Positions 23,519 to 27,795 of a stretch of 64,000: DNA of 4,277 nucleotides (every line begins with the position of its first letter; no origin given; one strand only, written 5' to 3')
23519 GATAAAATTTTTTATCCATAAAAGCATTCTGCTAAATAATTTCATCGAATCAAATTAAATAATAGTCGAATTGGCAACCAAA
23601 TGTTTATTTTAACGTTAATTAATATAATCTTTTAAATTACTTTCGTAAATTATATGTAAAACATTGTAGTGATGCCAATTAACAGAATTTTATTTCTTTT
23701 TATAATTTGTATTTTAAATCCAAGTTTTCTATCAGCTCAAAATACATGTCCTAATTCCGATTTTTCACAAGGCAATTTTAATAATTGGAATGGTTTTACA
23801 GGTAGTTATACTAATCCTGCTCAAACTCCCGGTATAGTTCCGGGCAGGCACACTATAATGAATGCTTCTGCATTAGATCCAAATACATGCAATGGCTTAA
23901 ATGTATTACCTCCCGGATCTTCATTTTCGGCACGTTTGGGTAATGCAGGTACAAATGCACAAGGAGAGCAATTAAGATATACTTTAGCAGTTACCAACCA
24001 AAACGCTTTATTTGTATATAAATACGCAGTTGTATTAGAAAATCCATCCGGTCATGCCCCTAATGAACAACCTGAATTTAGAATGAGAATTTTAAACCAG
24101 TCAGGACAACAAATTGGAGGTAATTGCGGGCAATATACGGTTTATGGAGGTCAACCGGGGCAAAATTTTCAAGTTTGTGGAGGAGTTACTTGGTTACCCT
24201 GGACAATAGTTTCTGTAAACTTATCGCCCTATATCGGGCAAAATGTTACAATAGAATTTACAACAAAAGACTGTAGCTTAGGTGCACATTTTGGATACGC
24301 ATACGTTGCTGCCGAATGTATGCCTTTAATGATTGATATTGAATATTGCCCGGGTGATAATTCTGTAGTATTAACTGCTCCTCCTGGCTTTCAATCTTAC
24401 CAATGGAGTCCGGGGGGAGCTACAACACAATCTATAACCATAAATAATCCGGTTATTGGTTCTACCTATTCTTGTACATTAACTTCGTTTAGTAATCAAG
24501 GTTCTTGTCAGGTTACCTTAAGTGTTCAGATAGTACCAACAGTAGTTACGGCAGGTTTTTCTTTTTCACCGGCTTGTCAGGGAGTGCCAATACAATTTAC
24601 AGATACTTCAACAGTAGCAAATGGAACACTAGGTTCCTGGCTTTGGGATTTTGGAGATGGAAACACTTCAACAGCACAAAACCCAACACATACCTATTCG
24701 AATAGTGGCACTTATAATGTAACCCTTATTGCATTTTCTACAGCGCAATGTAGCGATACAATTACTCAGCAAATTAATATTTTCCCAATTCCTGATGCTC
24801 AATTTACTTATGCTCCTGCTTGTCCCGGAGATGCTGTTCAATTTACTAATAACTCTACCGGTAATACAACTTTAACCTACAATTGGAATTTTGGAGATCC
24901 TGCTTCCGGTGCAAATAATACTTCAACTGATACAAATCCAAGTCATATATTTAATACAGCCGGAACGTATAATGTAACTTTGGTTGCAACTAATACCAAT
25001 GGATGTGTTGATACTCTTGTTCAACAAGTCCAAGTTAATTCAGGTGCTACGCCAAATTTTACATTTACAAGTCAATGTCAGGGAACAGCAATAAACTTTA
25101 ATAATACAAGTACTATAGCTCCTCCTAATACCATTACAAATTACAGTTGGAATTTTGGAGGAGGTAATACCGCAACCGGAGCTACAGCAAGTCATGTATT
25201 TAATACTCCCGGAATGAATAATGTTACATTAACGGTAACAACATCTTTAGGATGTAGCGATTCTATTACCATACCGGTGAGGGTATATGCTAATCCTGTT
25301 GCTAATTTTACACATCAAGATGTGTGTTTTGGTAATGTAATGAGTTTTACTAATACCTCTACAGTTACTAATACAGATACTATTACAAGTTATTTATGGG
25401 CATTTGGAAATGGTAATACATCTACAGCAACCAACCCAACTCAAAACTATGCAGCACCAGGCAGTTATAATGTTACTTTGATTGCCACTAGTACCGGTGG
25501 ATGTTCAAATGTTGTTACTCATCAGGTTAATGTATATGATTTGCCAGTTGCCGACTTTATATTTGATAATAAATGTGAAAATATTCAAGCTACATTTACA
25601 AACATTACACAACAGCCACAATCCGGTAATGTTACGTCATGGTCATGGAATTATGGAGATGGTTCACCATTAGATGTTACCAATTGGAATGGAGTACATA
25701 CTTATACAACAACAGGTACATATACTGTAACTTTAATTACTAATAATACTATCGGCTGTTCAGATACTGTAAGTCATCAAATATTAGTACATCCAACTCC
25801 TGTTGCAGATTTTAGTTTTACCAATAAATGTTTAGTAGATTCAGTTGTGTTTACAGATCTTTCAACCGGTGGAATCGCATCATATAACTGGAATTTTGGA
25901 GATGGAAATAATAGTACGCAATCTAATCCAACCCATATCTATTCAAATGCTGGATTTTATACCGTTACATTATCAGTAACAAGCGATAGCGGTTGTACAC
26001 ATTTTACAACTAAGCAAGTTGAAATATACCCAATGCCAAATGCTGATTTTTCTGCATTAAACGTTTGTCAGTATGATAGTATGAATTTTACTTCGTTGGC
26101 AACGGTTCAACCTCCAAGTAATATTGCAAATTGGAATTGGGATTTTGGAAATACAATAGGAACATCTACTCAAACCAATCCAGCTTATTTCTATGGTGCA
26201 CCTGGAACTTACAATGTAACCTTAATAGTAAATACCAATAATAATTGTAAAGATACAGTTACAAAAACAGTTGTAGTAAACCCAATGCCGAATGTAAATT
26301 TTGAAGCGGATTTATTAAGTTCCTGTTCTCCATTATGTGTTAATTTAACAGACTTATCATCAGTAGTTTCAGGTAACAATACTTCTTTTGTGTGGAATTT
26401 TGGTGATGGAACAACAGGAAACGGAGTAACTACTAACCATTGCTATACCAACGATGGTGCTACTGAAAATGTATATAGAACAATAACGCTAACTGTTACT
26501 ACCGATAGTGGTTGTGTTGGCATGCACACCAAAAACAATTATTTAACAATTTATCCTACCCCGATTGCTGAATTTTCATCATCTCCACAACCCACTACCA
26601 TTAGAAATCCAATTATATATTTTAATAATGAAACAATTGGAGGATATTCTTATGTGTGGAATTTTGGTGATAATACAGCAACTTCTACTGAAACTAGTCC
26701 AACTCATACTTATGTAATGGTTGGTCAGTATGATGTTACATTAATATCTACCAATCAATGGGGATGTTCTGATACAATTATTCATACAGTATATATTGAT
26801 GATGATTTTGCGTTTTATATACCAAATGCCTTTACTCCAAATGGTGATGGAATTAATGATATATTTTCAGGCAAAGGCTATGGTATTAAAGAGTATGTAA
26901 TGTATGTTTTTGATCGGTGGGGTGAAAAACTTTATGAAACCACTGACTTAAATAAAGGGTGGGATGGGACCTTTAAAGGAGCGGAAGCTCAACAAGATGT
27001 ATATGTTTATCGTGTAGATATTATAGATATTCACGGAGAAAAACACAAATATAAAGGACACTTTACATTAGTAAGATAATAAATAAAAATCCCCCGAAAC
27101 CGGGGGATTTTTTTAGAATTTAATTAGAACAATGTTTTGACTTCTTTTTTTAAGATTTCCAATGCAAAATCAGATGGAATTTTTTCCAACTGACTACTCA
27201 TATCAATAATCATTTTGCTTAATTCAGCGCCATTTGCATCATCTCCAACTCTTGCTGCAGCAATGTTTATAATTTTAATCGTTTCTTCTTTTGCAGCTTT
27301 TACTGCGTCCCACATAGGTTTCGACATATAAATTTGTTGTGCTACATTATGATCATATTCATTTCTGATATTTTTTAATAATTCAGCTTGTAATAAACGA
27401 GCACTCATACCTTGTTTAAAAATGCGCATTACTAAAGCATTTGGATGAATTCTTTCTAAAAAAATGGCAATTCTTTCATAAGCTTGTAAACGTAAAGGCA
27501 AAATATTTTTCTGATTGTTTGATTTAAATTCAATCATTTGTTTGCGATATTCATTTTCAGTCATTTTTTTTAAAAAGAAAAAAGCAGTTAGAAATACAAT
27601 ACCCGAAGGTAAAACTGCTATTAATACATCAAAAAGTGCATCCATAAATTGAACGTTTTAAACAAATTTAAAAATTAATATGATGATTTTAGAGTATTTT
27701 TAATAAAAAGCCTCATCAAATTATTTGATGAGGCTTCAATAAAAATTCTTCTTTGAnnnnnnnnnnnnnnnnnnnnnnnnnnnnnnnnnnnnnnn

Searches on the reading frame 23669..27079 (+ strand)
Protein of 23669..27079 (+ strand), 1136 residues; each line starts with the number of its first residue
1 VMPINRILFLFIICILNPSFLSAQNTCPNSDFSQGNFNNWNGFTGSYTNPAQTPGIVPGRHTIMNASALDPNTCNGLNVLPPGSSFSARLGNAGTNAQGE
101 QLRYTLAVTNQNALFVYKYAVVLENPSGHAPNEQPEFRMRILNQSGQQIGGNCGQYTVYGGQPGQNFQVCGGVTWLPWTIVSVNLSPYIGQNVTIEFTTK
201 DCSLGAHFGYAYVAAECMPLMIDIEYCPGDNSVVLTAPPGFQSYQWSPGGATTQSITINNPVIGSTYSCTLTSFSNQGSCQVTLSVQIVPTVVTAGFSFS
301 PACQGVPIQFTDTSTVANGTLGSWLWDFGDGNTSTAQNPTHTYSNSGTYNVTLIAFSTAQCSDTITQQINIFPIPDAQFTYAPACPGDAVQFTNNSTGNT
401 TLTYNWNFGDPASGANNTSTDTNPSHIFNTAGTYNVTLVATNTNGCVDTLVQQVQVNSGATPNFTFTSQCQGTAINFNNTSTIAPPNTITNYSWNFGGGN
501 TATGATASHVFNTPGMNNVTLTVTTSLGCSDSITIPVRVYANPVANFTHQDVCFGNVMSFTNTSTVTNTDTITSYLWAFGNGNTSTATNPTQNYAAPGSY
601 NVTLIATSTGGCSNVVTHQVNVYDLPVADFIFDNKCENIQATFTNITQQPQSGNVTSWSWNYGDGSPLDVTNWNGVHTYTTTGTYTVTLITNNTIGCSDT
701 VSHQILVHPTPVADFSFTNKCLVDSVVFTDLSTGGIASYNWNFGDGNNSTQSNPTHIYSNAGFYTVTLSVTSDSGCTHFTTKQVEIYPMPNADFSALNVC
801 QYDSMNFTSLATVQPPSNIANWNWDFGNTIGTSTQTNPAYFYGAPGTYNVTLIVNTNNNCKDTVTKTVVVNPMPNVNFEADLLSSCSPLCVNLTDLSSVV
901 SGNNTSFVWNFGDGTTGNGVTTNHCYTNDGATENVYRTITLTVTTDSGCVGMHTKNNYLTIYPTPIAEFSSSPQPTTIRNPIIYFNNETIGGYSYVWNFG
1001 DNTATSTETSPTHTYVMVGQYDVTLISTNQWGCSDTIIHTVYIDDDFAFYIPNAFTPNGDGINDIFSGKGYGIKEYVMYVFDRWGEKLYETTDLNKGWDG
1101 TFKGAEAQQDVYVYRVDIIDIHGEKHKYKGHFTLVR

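Call 6: search_protein_families(library=pfam, proteins=[window:23669-27079:+], max_evalue=0.01)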
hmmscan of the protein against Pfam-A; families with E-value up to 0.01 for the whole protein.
window:23669-27079:+ (1136 aa): 5 families
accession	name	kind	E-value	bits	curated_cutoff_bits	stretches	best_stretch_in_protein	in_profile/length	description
PF18911.6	PKD_4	-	5.1e-127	414.7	27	9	726-781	24-78/85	PKD domain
PF00801.26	PKD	-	1.4e-69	230.5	23.5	9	725-777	16-72/80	PKD domain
PF13585.12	CHU_C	-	8.1e-15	55.2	27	1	1051-1133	3-85/86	CHU_C Type IX secretion signal domain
PF08329.16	ChitinaseA_N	-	1.3e-10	41.5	21.2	0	581-624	66-109/133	Chitinase A, N-terminal domain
PF18981.6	InlK_D3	-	0.00081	19.9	25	0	426-451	44-69/75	Internalin K domain (D3/D4)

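Call 7: search_protein_families(library=ncbifam, proteins=[window:23669-27079:+], max_evalue=0.01)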
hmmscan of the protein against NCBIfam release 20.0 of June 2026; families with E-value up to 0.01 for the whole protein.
window:23669-27079:+ (1136 aa): 3 families
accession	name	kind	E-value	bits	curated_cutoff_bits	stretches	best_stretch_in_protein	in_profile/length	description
TIGR00864.1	PCC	subfamily_domain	6.8e-31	105.7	1861.4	3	642-932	1155-1453/2700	polycystin cation channel protein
TIGR04131.1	Bac_Flav_CTERM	domain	2.4e-18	66.1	35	1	1051-1136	3-85/85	T9SS type B sorting domain-containing protein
NF058578.1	CPR_pilus_PamR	equivalog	1.5e-05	24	300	1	396-482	175-264/297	pilus system RbmA-like protein PamR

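Call 16: find_encoding_contigs(protein=window:23672-27079:+, flank=10000, max_places=10)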
Protein window:23672-27079:+ (1135 aa): 7 contigs read that carry it; 5 places shown.
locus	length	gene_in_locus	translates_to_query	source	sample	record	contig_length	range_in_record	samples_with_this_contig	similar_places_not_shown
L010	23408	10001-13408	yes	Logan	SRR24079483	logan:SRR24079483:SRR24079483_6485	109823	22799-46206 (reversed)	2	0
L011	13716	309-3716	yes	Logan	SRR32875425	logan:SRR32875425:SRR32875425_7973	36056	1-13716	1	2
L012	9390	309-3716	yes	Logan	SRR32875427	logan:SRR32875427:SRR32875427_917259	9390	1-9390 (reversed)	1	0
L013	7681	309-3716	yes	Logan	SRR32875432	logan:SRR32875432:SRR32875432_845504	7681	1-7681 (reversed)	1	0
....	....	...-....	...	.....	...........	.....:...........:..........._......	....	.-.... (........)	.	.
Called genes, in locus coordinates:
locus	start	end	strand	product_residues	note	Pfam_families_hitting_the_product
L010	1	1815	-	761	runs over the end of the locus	PF00801:PKD (weak), PF18911:PKD_4, PF13585:CHU_C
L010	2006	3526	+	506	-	PF00117:GATase, PF07722:Peptidase_C26, PF02540:NAD_synthase, PF03054:tRNA_Me_trans (faint), PF00958:GMP_synt_C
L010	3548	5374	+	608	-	PF01476:LysM, PF23446:LysM1_NFP_LYK (faint), PF23472:LysM2_CERK1_LYK3_4_5 (faint), PF23473:LysM3_LYK4_5 (faint), PF01476:LysM, PF13458:Peripla_BP_6 (faint), PF01094:ANF_receptor (weak)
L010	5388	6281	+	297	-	PF01218:Coprogen_oxidas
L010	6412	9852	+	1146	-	PF18911:PKD_4, PF00801:PKD, PF18911:PKD_4, PF00801:PKD, PF18911:PKD_4, PF18911:PKD_4, PF00801:PKD, PF18911:PKD_4, +5 more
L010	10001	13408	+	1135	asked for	PF00801:PKD, PF18911:PKD_4, PF00801:PKD, PF18911:PKD_4, PF18911:PKD_4, PF18911:PKD_4, PF18911:PKD_4, PF00801:PKD, +8 more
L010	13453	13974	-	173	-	PF25589:DUF7935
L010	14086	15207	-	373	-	PF00712:DNA_pol3_beta, PF02767:DNA_pol3_beta_2, PF02768:DNA_pol3_beta_3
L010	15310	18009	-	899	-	PF00690:Cation_ATPase_N, PF00122:E1-E2_ATPase, PF00702:Hydrolase, PF13246:Cation_ATPase, PF08282:Hydrolase_3 (weak), PF00689:Cation_ATPase_C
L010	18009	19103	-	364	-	PF02163:Peptidase_M50, PF00571:CBS (faint)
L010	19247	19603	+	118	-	-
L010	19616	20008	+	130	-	-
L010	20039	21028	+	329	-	PF00389:2-Hacid_dh, PF02826:2-Hacid_dh_C, PF03446:NAD_binding_2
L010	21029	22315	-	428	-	PF01520:Amidase_3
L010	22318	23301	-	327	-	PF01545:Cation_efflux, PF16916:ZT_dimer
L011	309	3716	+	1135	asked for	PF00801:PKD, PF18911:PKD_4, PF00801:PKD, PF18911:PKD_4, PF18911:PKD_4, PF18911:PKD_4, PF18911:PKD_4, PF00801:PKD, +8 more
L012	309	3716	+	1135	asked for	PF00801:PKD, PF18911:PKD_4, PF00801:PKD, PF18911:PKD_4, PF18911:PKD_4, PF18911:PKD_4, PF18911:PKD_4, PF00801:PKD, +8 more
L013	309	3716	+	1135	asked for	PF00801:PKD, PF18911:PKD_4, PF00801:PKD, PF18911:PKD_4, PF18911:PKD_4, PF18911:PKD_4, PF18911:PKD_4, PF00801:PKD, +8 more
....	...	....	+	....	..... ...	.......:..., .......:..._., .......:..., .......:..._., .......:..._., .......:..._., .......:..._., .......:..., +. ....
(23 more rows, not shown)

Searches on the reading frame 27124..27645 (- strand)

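Call 44: search_protein_families(library=pfam, proteins=[window:27124-27645:-], max_evalue=0.001)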
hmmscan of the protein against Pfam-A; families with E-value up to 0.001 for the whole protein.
window:27124-27645:- (173 aa): 1 family
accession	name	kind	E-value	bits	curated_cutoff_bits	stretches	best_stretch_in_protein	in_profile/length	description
PF25589.1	DUF7935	-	4.4e-61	205.7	27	1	3-171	2-170/171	Family of unknown function (DUF7935)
